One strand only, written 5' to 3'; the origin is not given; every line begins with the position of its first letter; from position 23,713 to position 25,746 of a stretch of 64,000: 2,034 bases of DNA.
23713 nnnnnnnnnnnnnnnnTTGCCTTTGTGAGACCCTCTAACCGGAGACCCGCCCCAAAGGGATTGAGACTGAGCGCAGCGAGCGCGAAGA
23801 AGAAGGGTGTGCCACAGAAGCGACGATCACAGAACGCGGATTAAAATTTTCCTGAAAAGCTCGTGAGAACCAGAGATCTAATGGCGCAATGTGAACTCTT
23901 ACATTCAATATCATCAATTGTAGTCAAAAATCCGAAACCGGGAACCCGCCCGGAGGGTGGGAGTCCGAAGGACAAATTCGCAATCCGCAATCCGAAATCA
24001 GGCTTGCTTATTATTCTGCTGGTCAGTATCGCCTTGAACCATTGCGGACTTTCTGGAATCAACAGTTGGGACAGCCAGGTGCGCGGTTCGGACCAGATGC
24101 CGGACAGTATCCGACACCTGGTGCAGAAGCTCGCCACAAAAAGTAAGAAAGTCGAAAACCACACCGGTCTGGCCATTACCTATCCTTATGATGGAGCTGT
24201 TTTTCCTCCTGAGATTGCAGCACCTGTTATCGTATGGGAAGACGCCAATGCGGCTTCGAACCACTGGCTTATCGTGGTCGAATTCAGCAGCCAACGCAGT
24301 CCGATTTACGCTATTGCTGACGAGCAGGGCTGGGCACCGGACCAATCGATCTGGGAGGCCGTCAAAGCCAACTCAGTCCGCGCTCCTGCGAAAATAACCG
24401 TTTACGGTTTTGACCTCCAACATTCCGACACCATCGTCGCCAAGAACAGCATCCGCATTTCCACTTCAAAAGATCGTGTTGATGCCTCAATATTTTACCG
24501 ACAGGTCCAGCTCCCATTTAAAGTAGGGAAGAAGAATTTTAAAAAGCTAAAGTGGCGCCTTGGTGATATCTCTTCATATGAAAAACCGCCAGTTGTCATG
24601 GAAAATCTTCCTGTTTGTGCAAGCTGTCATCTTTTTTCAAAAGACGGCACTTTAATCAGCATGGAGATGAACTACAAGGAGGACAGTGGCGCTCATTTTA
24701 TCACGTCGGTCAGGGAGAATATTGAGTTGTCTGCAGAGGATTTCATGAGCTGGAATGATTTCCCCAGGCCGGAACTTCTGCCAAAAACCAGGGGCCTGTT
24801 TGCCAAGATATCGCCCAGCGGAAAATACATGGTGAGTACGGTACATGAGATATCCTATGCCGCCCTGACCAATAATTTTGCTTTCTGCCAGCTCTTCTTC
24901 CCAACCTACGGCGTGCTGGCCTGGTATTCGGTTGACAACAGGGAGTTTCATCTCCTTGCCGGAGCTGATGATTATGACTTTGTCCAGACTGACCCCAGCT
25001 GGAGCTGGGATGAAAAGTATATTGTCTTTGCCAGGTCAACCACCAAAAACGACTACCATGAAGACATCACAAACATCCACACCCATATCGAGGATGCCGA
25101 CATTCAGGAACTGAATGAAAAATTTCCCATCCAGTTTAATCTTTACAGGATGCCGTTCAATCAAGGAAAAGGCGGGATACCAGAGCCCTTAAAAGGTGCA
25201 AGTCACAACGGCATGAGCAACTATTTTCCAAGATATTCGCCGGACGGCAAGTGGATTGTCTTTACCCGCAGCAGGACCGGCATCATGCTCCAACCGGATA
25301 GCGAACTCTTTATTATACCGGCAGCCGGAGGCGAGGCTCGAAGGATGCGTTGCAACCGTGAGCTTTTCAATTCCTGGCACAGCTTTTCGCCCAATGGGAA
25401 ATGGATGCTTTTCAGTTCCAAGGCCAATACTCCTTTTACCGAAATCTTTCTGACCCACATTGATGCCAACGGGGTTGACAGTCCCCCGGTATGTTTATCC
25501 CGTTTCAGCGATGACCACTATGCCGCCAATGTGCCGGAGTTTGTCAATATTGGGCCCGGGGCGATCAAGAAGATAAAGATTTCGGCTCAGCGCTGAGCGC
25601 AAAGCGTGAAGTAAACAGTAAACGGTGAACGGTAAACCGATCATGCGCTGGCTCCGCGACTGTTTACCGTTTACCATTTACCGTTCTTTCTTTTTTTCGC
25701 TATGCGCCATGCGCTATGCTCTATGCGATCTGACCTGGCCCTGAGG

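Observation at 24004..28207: Putative haem-c fatty-acid cis/trans isomerase (Cti) in an anaerobe-like genome, paired with a second exported CXXCH protein carrying a TolB-like beta-propeller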

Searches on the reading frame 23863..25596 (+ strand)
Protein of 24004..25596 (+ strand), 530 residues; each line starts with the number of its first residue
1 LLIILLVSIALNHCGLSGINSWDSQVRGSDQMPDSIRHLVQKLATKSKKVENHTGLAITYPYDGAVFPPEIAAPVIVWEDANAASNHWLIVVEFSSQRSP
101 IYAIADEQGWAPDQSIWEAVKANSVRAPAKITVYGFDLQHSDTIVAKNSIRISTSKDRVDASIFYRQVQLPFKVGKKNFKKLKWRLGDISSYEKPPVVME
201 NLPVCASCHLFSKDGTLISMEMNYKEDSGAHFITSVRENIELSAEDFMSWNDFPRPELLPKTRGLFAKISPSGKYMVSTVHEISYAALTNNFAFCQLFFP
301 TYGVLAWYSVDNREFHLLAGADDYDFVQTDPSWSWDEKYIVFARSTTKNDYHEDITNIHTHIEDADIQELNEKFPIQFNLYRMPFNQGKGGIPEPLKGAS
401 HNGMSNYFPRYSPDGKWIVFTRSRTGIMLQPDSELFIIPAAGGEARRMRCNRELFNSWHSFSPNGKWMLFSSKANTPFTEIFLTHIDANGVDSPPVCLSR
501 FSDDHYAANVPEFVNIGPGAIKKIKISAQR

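Call 3: search_protein_families(library=pfam, proteins=[window:24004-25596:+], max_evalue=0.1)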
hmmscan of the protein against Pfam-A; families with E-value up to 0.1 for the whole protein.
window:24004-25596:+ (530 aa): 1 family
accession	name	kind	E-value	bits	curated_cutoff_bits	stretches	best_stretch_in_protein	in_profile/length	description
PF07676.18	PD40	-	5e-13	49.1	20.9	2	405-426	10-32/38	WD40-like Beta Propeller Repeat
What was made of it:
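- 25216..25281 (+): Best-scoring PD40 repeat of P2 (residues 405-426). Call 3.
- Checked: PD40 PF07676 scores 49 bits (cut-off 20.9) on the upstream protein (call 3).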

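Call 4: search_protein_families(library=ncbifam, proteins=[window:24004-25596:+], max_evalue=0.1)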
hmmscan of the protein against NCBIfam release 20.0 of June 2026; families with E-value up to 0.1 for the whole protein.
window:24004-25596:+ (530 aa): 5 families
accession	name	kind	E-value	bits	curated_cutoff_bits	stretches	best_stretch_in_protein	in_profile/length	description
TIGR02800.1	propeller_TolB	equivalog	2.6e-07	30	343.15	1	406-476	237-345/418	Tol-Pal system beta propeller repeat protein TolB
NF053518.1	DipepPtdsDpp5Prph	equivalog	0.00066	18.3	900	0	410-475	201-269/655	dipeptidyl-peptidase Dpp5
NF053607.1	CHU_0125_OmpA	equivalog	0.0065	15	620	1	410-491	225-313/639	CHU_0125 family OmpA-like outer membrane integrity protein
NF033523.0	lasso_peptidase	equivalog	0.015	14.1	400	0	407-447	91-126/638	Atxe2 family lasso peptide isopeptidase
NF002183.0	PRK01029.1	equivalog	0.068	12.2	405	0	380-474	257-347/429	Tol-Pal system protein TolB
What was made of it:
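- On TolB (Tol-Pal system, TIGR02800): 30 bits against a cut-off of 343.15 (call 4).
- Closest known: TolB, the periplasmic component of the Tol-Pal system. Different: The NCBIfam TolB model scores 30 bits against a cut-off of 343 (call 4).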

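Call 7: find_homologous_proteins(query=window:24004-25596:+, max_evalue=0.00001)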
Query window:24004-25596:+ (530 aa): 6562 proteins with E <= 0.00001 among 8000 candidates; the best 120 are listed.
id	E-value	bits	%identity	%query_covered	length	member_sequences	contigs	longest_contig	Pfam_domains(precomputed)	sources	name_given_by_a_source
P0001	0.0e+0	1189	96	100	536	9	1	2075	PF26549.1,PF07676.19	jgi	jgi:hypothetical protein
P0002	0.0e+0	1180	94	100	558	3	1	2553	PF26549.1,PF07676.19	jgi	jgi:hypothetical protein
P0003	0.0e+0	1170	94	100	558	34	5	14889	PF26549.1,PF07676.19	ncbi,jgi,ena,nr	ncbi:MAG: hypothetical protein OES33_10340 [Desulfobulbaceae bacterium]|nr:hypothetical protein [Des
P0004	0.0e+0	1164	93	100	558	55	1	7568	PF26549.1,PF07676.19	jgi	-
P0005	0.0e+0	1159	93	100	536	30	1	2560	PF26549.1,PF07676.19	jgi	jgi:hypothetical protein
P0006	0.0e+0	1120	89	100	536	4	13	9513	PF26549.1,PF07676.19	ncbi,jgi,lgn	jgi:hypothetical protein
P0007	0.0e+0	1114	88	99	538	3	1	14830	PF26549.1,PF07676.19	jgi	-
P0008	0.0e+0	1110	89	100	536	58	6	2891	PF26549.1,PF07676.19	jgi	jgi:hypothetical protein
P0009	0.0e+0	1073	86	100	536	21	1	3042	PF26549.1,PF07676.19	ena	-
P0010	0.0e+0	1059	85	99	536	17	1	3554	PF26549.1,PF07676.19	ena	-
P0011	0.0e+0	1051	83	100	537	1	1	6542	PF26549.1,PF07676.19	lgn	-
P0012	0.0e+0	1023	81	100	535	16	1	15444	PF26549.1,PF07676.19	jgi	jgi:hypothetical protein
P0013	0.0e+0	1014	81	100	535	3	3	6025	PF26549.1,PF07676.19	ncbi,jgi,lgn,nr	ncbi:MAG: PD40 domain-containing protein [Desulfobacteraceae bacterium]|nr:PD40 domain-containing pr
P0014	2.0e-294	996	79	99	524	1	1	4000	PF26549.1,PF07676.19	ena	-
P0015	3.9e-293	991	78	100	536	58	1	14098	PF26549.1,PF07676.19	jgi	jgi:hypothetical protein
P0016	7.5e-292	987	78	99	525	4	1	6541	PF26549.1,PF07676.19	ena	-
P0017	6.0e-277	938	75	98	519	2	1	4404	PF26549.1,PF07676.19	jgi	jgi:hypothetical protein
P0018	4.9e-269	912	75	95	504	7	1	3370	PF26549.1,PF07676.19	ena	-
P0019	2.0e-268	910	75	95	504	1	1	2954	PF26549.1,PF07676.19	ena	-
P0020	3.6e-257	873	69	99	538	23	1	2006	PF26549.1,PF07676.19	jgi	jgi:hypothetical protein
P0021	9.3e-254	861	69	99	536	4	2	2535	PF26549.1,PF07676.19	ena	-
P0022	3.5e-247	840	64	98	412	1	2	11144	PF26549.1,PF07676.19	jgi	jgi:hypothetical protein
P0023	2.6e-245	834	68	96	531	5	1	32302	PF26549.1,PF26550.2,PF07676.19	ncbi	-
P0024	6.4e-243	826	67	99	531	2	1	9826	PF26549.1,PF07676.19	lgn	-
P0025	5.7e-242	822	65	99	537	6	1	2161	PF26549.1,PF07676.19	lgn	-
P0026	9.9e-238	809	65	99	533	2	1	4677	PF26549.1,PF26550.2,PF07676.19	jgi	jgi:hypothetical protein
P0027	1.6e-237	808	64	99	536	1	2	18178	PF26549.1,PF07676.19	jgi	jgi:WD40-like Beta Propeller Repeat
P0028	3.7e-236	803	69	90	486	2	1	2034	PF26549.1,PF07676.19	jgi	jgi:hypothetical protein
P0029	5.9e-236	803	64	99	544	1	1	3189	PF26549.1,PF07676.19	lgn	-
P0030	6.6e-235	799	65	98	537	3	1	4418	PF26549.1,PF07676.19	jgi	-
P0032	5.8e-234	796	63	100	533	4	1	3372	PF26549.1,PF07676.19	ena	-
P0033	1.1e-233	795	64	97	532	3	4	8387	PF26549.1,PF07676.19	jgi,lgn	jgi:hypothetical protein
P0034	1.3e-232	792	64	99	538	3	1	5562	PF26549.1,PF07676.19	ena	-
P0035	3.1e-232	790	64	99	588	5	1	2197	PF26549.1,PF07676.19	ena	-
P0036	5.3e-230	783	62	99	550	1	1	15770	PF26549.1,PF07676.19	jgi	jgi:hypothetical protein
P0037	1.8e-229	781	63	98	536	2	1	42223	PF26549.1,PF07676.19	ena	-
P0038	1.3e-228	778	65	94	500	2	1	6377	PF26549.1,PF07676.19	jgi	-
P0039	1.6e-228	778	62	99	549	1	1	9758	PF26549.1,PF07676.19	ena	-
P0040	1.1e-227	775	63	99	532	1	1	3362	PF26549.1,PF07676.19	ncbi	-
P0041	1.9e-226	771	62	99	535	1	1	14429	PF26549.1,PF07676.19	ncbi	-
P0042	1.4e-225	768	64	92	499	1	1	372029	PF26549.1,PF07676.19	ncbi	-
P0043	4.1e-225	767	62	99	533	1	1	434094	PF26549.1,PF26550.2,PF07676.19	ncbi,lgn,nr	ncbi:MAG: hypothetical protein HF978_04990 [Desulfobacteraceae bacterium]|nr:PD40 domain-containing 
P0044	2.5e-224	764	60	100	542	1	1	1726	PF26549.1,PF07676.19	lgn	-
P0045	3.9e-224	764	62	99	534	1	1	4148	PF26549.1,PF07676.19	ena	-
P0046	2.5e-223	761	68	87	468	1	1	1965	PF26549.1,PF07676.19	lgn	-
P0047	2.9e-223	761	60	99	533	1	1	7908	PF26549.1,PF07676.19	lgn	-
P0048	1.1e-222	759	60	100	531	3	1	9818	PF26549.1,PF07676.19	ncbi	ncbi:MAG: hypothetical protein ABFS43_16410 [Thermodesulfobacteriota bacterium]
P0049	4.6e-221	753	61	99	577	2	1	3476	PF26549.1,PF07676.19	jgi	jgi:hypothetical protein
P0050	1.1e-220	752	61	99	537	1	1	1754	PF26549.1,PF26550.2,PF07676.19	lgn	-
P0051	1.7e-219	748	64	89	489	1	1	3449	PF26549.1,PF07676.19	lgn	-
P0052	2.1e-219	748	70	83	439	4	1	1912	PF26549.1,PF07676.19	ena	-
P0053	1.3e-218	745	61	99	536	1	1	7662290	PF26549.1,PF07676.19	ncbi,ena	-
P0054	3.7e-218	744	60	97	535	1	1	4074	PF26549.1,PF07676.19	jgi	jgi:hypothetical protein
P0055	3.2e-217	741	60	98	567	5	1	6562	PF26549.1,PF07676.19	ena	-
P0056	3.5e-217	741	59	98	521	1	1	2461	PF26549.1,PF07676.19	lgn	-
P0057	4.3e-216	737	59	99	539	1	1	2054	PF26549.1,PF26550.2,PF07676.19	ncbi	-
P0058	4.3e-216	737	63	93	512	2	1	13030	PF26549.1,PF26550.2,PF07676.19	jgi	-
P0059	2.5e-215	735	59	99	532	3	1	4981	PF26549.1,PF26550.2,PF07676.19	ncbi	-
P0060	5.3e-215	733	62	92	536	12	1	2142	PF26549.1,PF07676.19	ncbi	-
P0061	1.3e-214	732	62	94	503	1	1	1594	PF26549.1,PF26550.2,PF07676.19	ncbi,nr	ncbi:MAG: hypothetical protein GY859_32060, partial [Desulfobacterales bacterium]|nr:hypothetical pr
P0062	3.0e-214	731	61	99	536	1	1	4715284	PF26549.1,PF07676.19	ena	-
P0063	1.3e-213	729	60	99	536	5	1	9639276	PF26549.1,PF07676.19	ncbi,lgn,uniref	ncbi:conserved uncharacterized WD40 domain-containing protein [Desulfosarcina variabilis str. Montpe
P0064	2.3e-213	728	60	98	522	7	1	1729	PF26549.1,PF07676.19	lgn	-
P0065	2.6e-213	728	60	95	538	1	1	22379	PF26549.1,PF26550.2,PF07676.19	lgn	-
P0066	4.7e-213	727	60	95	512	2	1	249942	PF26549.1,PF26550.2,PF07676.19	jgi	jgi:hypothetical protein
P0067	9.3e-213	726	62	92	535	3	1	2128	PF26549.1,PF07676.19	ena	-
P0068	7.9e-212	723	61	93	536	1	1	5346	PF26549.1,PF07676.19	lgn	-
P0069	8.5e-212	723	59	99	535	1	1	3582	PF26549.1,PF07676.19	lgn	-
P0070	1.3e-211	722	58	100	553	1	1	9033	PF26549.1,PF07676.19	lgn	-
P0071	2.7e-211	721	60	97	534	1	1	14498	PF26549.1,PF26550.2,PF07676.19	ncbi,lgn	-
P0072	5.4e-211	720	62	94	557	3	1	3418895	PF26549.1,PF07676.19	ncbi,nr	ncbi:MAG: PD40 domain-containing protein [Desulfobacterales bacterium]|nr:MAG: PD40 domain-containin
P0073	7.5e-211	720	61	92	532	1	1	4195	PF26549.1,PF26550.2,PF07676.19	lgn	-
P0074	1.2e-210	719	61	93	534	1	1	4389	PF26549.1,PF26550.2,PF07676.19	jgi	jgi:hypothetical protein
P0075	1.2e-210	719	60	94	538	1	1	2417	PF26549.1,PF07676.19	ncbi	-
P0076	3.4e-210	718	59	100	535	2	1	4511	PF26549.1,PF07676.19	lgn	-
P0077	3.6e-210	718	61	92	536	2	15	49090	PF26549.1,PF07676.19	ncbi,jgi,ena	jgi:hypothetical protein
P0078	4.5e-210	717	63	88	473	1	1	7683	PF26549.1,PF26550.2,PF07676.19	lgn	-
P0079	4.8e-210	717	58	100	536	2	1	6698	PF26549.1,PF07676.19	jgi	jgi:hypothetical protein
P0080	1.1e-209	716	58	99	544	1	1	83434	PF26549.1,PF07676.19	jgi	jgi:hypothetical protein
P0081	4.2e-209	714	61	93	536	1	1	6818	PF26549.1,PF07676.19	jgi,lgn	-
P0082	1.3e-208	712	61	94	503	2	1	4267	PF26549.1,PF07676.19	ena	-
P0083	5.6e-208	710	61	93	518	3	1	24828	PF26549.1,PF26550.2,PF07676.19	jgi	-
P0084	6.0e-208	710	59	98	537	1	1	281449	PF26549.1,PF07676.19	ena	-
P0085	6.6e-208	710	59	98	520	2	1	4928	PF26549.1,PF07676.19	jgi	jgi:hypothetical protein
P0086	9.5e-208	710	57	100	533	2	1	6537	PF26549.1,PF07676.19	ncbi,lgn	-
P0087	1.2e-207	709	58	97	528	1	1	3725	PF26549.1,PF07676.19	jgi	-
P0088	2.3e-207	708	56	99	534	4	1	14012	PF26549.1,PF07676.19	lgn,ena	-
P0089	2.9e-207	708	58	97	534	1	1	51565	PF26549.1,PF26550.2,PF07676.19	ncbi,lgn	ncbi:MAG: TolB family protein [Thermodesulfobacteriota bacterium]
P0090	2.9e-207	708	60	95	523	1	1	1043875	PF26549.1,PF26550.2,PF07676.19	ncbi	-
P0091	4.6e-207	707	67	79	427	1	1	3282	PF26549.1,PF07676.19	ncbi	-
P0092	8.7e-207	706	62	89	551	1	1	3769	PF26549.1,PF26550.2,PF07676.19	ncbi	-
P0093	1.5e-206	706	58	99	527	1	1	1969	PF26549.1,PF07676.19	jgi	jgi:WD40 repeat protein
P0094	1.9e-206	705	57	99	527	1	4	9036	PF26549.1,PF07676.19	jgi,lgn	jgi:hypothetical protein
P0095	2.0e-206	705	62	89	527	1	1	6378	PF26549.1,PF26550.2,PF07676.19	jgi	jgi:hypothetical protein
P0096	1.1e-205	703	58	99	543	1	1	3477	PF26549.1,PF07676.19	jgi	jgi:hypothetical protein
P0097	1.2e-205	703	57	100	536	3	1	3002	PF26549.1,PF07676.19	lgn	-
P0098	3.6e-205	701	57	99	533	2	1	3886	PF26549.1,PF07676.19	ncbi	-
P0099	3.9e-205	701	61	93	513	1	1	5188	PF26549.1,PF26550.2,PF07676.19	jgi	jgi:WD40-like Beta Propeller Repeat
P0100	5.3e-205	700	59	96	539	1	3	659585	PF26549.1,PF07676.19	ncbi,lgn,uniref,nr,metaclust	ncbi:TolB family protein [Maridesulfovibrio frigidus]|uniref:TolB family protein n=1 Tax=Maridesulfo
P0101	1.6e-204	699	56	99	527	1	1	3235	PF26549.1,PF07676.19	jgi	jgi:hypothetical protein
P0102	1.7e-204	699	61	90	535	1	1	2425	PF26549.1,PF07676.19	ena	-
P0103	2.6e-204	698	61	90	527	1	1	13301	PF26549.1,PF26550.2,PF07676.19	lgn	-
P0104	5.0e-204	697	56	99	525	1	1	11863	PF26549.1,PF07676.19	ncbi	-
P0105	7.2e-204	697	58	98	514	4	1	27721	PF26549.1,PF26550.2,PF07676.19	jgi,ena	-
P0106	1.5e-203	696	59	99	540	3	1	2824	PF26549.1,PF07676.19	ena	-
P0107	2.5e-203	695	58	97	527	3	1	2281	PF26549.1,PF07676.19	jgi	jgi:hypothetical protein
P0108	1.1e-201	690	57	99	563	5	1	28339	PF26549.1,PF07676.19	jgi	jgi:hypothetical protein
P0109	1.3e-201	689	57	99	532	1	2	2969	PF26549.1,PF07676.19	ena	-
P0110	2.7e-201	688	57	98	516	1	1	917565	PF26549.1,PF07676.19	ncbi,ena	-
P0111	9.5e-201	686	59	93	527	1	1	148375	PF26549.1,PF26550.2,PF07676.19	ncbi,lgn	ncbi:MAG: TolB family protein [Thermodesulfobacteriota bacterium]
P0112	1.9e-200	685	62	89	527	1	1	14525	PF26549.1,PF07676.19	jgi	jgi:hypothetical protein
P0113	7.5e-200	683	58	99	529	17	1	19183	PF26549.1,PF07676.19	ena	-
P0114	1.8e-198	679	55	99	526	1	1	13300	PF26549.1,PF07676.19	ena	-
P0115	1.1e-197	676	57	98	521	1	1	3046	PF26549.1,PF26550.2,PF07676.19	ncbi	-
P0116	4.2e-197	674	56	95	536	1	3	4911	PF26549.1,PF07676.19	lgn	-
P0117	2.3e-196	672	56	96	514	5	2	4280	PF26549.1,PF07676.19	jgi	-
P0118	2.4e-196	672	55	99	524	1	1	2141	PF26549.1,PF07676.19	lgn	-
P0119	4.0e-195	668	58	93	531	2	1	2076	PF26549.1,PF07676.19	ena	-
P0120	1.1e-193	663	54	99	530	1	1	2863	PF26549.1,PF26550.2,PF07676.19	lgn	-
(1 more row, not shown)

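Call 11: find_related_loci(query=A1, collection=genome_contigs, flank=10000)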
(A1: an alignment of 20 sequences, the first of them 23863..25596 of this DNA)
Query A1 (577 aa) in genome_contigs; peptide patterns used: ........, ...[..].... (x = any residue, [..] = any of these).
600 stretches matched a pattern (row limit reached: there are more); 393 encode a relative of the query (tblastn E <= 1e-3); the best 80 are kept; 80 distinct loci.
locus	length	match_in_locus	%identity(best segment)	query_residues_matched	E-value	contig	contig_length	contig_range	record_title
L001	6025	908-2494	81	48-576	0e+0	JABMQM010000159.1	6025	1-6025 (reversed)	MAG: Desulfobacteraceae bacterium isolate bin.469 k141_1511815, whole genome shotgun sequence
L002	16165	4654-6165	68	69-576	0e+0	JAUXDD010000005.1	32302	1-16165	MAG: Desulfobacteraceae bacterium isolate CSMAG_2842 CSMAG_2842_k119_1151821_length_32302_cov_18.7154, whole genome shot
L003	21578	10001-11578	60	49-575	0e+0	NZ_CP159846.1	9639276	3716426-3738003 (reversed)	Desulfosarcina variabilis str. Montpellier chromosome, complete genome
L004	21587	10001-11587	55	51-574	0e+0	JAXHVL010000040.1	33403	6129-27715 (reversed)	MAG: Thermodesulfobacteriota bacterium isolate MAG76_tar_biofilm MAG76_40, whole genome shotgun sequence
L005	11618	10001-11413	53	103-575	4e-175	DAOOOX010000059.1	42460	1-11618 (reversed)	MAG TPA_asm: Verrucomicrobiia bacterium isolate AMR_MDS_2612 NODE_1032_length_42460_cov_12.195213, whole genome shotgun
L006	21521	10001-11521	48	61-573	4e-156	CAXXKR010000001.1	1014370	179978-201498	MAG: Desulfovibrionaceae bacterium isolate 13a355c6-41d9-40ac-acd2-aad2d687202c genome assembly, contig: contig_1, whole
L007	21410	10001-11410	49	100-572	4e-151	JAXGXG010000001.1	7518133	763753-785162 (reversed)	MAG: Thermoguttaceae bacterium isolate AnMBR.bin485 bin485_1, whole genome shotgun sequence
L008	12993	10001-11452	47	87-571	5e-148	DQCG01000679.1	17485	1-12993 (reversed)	MAG TPA_asm: Phycisphaerales bacterium isolate UBA9295 contig_72143, whole genome shotgun sequence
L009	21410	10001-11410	47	103-572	8e-145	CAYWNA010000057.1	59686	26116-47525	MAG TPA_asm: uncultured Pirellulaceae bacterium isolate binchicken_co65_467 genome assembly, contig: NODE_1926_length_59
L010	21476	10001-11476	44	84-573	1e-144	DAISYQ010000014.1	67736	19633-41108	MAG TPA_asm: Syntrophales bacterium isolate CTOTU18710 NODE_308_length_67736_cov_7.132785, whole genome shotgun sequence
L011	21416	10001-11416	47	100-572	1e-144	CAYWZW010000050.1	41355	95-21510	MAG TPA_asm: uncultured Pirellulales bacterium isolate binchicken_co189_401 genome assembly, contig: NODE_625_length_413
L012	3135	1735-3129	47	105-571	5e-151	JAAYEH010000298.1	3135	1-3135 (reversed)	MAG: Rhodopirellula sp. isolate AS06rmzACSIP_8 335236_AS06, whole genome shotgun sequence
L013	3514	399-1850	47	87-571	2e-149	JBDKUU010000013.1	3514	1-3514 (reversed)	MAG: Phycisphaerales bacterium isolate 8_bin.166 c_000000026603, whole genome shotgun sequence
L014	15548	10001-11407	46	103-572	4e-144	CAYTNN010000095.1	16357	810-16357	MAG TPA_asm: uncultured Pirellulales bacterium isolate SRP178699_co2_413 genome assembly, contig: NODE_2802_length_16357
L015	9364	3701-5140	46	90-571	6e-144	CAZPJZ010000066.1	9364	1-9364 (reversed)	MAG TPA_asm: uncultured Pirellulales bacterium isolate binchicken_co327_219 genome assembly, contig: NODE_3397_length_93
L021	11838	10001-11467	44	80-572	2e-141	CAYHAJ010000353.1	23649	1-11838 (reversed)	MAG TPA_asm: uncultured Pirellulales bacterium isolate ERP119294_co2_505 genome assembly, contig: k141_2792924, whole ge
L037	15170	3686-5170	43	84-577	2e-134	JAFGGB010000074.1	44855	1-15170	MAG: Deltaproteobacteria bacterium isolate Zod_Metabat.1365 k87_3393684, whole genome shotgun sequence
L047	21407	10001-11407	44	103-572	3e-129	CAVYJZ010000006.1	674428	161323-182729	MAG: uncultured delta proteobacterium isolate MFD05684.bin.1.151 genome assembly, contig: contig_41604, whole genome sho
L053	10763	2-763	72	320-573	4e-126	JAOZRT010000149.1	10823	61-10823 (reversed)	MAG: Desulfobacterales bacterium isolate GMC6.concoct.7 GMC6_6993_length_10823_cov_10.208860, whole genome shotgun seque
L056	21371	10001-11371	43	103-572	4e-123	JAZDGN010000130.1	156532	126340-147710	MAG: Pseudomonadota bacterium isolate MEGAHIT-group-0.269 k141_4091654, whole genome shotgun sequence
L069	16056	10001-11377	40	103-561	2e-119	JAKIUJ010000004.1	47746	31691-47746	MAG: Desulfobacula sp. isolate D100SM.bin.15 NODE_330_length_47746_cov_3.872320, whole genome shotgun sequence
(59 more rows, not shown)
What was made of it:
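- Tried and rejected: The scan stopped at its 600-stretch row limit and kept the 80 best loci (call 11).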
